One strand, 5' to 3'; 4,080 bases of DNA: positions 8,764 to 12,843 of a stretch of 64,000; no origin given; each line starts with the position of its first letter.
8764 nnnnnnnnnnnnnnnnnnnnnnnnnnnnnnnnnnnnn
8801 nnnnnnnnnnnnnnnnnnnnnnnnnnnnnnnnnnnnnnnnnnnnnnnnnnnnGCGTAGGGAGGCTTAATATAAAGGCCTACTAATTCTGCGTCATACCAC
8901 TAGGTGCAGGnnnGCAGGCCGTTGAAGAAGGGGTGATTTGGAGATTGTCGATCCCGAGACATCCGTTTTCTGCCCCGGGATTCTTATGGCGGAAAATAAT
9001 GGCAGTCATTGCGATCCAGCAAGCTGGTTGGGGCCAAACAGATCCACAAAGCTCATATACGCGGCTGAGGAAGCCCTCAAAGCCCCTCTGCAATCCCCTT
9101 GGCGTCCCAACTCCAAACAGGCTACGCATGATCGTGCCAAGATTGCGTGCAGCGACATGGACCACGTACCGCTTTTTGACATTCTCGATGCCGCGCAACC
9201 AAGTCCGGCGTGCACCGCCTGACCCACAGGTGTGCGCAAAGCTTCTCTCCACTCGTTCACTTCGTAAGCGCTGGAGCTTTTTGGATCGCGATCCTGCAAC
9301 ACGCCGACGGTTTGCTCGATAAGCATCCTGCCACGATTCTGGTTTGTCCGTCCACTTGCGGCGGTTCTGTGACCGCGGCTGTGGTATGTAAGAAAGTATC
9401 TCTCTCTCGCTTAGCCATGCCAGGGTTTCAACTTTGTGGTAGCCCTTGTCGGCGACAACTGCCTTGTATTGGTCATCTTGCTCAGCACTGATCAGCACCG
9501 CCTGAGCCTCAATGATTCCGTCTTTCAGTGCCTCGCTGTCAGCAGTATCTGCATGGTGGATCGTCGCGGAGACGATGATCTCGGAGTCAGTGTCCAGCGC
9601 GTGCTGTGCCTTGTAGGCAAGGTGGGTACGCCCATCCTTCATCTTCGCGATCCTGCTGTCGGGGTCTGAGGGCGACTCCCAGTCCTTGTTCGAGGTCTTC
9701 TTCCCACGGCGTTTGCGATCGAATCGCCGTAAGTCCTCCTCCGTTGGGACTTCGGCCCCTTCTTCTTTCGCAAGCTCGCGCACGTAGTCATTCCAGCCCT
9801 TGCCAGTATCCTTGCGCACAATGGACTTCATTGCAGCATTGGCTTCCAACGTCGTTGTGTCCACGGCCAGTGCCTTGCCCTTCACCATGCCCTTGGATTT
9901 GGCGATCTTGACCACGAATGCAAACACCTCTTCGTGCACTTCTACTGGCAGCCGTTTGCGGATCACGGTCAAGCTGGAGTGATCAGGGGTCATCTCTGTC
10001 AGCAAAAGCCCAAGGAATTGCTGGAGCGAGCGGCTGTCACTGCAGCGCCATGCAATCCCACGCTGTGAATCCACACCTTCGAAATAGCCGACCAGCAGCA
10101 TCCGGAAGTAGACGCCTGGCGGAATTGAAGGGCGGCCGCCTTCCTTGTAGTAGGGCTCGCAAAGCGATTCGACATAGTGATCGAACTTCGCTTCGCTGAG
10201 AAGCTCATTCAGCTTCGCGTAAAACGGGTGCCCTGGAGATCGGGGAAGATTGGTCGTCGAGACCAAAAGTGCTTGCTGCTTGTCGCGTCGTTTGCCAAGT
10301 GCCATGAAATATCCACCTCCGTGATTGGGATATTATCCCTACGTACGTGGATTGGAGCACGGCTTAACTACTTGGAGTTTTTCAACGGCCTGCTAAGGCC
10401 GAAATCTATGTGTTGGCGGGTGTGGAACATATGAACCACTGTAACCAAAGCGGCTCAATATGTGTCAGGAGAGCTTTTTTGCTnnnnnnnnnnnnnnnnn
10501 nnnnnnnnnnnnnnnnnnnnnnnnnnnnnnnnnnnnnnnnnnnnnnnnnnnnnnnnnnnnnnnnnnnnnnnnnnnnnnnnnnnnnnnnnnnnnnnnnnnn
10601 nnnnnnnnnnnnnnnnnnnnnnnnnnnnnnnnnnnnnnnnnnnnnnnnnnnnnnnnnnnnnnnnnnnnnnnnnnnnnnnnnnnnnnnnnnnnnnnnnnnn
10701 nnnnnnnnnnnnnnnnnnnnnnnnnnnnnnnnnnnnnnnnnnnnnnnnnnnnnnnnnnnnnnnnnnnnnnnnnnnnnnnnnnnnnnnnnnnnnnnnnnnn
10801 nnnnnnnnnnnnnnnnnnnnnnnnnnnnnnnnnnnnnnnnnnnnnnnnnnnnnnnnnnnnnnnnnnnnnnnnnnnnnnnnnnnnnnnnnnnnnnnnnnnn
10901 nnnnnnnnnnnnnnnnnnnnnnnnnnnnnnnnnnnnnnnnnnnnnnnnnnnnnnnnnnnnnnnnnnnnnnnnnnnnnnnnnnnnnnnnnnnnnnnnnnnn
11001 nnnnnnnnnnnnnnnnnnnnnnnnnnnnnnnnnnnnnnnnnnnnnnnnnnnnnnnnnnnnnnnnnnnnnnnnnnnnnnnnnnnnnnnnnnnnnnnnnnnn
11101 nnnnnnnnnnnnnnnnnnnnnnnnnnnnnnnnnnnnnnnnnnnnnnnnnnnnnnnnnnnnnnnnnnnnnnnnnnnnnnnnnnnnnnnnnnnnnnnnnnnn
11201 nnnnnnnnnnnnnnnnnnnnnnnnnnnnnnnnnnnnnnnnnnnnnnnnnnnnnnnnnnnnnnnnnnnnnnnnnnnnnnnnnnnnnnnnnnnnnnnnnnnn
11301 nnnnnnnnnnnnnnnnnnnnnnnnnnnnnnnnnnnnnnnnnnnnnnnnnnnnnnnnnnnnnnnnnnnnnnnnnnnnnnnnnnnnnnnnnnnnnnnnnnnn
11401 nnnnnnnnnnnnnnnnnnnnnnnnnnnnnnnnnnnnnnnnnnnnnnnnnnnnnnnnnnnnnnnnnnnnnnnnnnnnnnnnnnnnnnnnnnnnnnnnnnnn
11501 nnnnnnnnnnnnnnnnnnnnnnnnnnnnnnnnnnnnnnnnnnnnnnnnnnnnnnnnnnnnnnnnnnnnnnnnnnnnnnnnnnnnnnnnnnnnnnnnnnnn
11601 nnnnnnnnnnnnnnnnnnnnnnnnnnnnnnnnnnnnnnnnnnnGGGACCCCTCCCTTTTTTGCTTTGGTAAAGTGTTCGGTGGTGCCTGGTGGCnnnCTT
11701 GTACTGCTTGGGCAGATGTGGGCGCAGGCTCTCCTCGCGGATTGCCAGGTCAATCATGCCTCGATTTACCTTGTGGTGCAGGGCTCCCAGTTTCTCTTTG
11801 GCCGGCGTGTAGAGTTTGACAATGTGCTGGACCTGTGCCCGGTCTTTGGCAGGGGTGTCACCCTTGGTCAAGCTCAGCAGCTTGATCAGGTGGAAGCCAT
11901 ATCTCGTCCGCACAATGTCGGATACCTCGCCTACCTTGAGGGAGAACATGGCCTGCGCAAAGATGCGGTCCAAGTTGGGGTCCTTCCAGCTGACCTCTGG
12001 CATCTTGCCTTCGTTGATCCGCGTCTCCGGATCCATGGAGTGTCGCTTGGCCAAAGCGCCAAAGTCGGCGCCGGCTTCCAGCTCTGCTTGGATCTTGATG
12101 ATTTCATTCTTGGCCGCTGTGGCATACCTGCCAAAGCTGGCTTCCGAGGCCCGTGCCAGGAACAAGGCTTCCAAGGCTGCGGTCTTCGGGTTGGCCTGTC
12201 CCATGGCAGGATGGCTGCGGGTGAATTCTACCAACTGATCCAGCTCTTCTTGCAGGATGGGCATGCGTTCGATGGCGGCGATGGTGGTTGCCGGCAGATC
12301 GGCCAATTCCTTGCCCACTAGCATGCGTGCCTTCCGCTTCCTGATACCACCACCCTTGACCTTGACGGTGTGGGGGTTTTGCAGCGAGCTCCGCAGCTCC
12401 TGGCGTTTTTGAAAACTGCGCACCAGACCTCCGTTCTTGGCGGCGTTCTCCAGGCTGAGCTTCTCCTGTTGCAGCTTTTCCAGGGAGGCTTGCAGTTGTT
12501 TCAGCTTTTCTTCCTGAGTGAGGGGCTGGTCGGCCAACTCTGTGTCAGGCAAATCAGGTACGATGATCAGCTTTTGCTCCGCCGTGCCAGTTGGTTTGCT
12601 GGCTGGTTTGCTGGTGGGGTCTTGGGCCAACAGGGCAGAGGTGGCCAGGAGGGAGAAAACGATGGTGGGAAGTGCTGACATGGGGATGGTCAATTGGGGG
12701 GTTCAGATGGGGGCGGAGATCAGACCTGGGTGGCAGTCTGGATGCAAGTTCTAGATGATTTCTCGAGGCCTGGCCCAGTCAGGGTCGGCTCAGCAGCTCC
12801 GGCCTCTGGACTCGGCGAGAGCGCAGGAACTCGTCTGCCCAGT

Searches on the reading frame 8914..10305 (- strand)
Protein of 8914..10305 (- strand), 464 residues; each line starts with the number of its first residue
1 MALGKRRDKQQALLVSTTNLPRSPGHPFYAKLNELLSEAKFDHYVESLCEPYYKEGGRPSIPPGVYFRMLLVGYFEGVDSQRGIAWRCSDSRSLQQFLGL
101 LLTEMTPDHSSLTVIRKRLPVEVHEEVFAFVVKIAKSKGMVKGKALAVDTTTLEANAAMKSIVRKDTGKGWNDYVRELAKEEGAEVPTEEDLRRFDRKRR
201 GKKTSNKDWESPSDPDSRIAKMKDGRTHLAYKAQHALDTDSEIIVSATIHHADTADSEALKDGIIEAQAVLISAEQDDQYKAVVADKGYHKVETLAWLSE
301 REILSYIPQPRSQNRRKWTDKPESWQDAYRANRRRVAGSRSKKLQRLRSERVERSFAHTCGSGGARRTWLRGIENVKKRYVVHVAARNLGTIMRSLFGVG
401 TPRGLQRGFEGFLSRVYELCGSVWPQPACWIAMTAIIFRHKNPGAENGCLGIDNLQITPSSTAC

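Call 8: search_protein_families(library=pfam, proteins=[window:8914-10305:-])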
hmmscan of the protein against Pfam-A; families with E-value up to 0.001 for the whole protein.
window:8914-10305:- (464 aa): 3 families
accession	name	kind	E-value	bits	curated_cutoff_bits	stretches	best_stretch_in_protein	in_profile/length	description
PF05598.16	DUF772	-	3e-17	62.8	23.1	1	57-129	1-72/74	Transposase domain (DUF772)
PF01609.27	DDE_Tnp_1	-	2.5e-10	40.9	23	1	215-389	20-200/200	Transposase DDE domain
PF13751.12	DDE_Tnp_1_6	-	5.3e-07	30.4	25.1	1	311-390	44-122/125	Transposase DDE domain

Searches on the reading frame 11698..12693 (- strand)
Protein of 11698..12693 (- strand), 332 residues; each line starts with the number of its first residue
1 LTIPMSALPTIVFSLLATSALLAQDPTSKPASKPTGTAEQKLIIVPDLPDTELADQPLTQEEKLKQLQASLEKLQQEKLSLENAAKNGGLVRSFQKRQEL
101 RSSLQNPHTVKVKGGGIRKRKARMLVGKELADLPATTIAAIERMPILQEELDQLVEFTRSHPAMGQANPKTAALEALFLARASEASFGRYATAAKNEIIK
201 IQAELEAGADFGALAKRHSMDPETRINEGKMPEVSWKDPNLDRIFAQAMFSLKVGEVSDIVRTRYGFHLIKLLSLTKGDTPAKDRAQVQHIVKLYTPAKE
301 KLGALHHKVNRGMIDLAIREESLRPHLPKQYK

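Call 8: search_protein_families(library=pfam, proteins=[window:11698-12693:-])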
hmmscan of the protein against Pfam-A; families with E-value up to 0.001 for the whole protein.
window:11698-12693:- (332 aa): 3 families
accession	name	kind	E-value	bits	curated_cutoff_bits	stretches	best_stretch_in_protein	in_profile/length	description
PF00639.27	Rotamase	-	1.1e-18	68.5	21.7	1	189-272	13-95/97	PPIC-type PPIASE domain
PF13616.12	Rotamase_3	-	2.9e-15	57.3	22.5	1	188-273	30-113/116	PPIC-type PPIASE domain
PF13145.12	Rotamase_2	-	3.8e-08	34.6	27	1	187-284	27-117/121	PPIC-type PPIASE domain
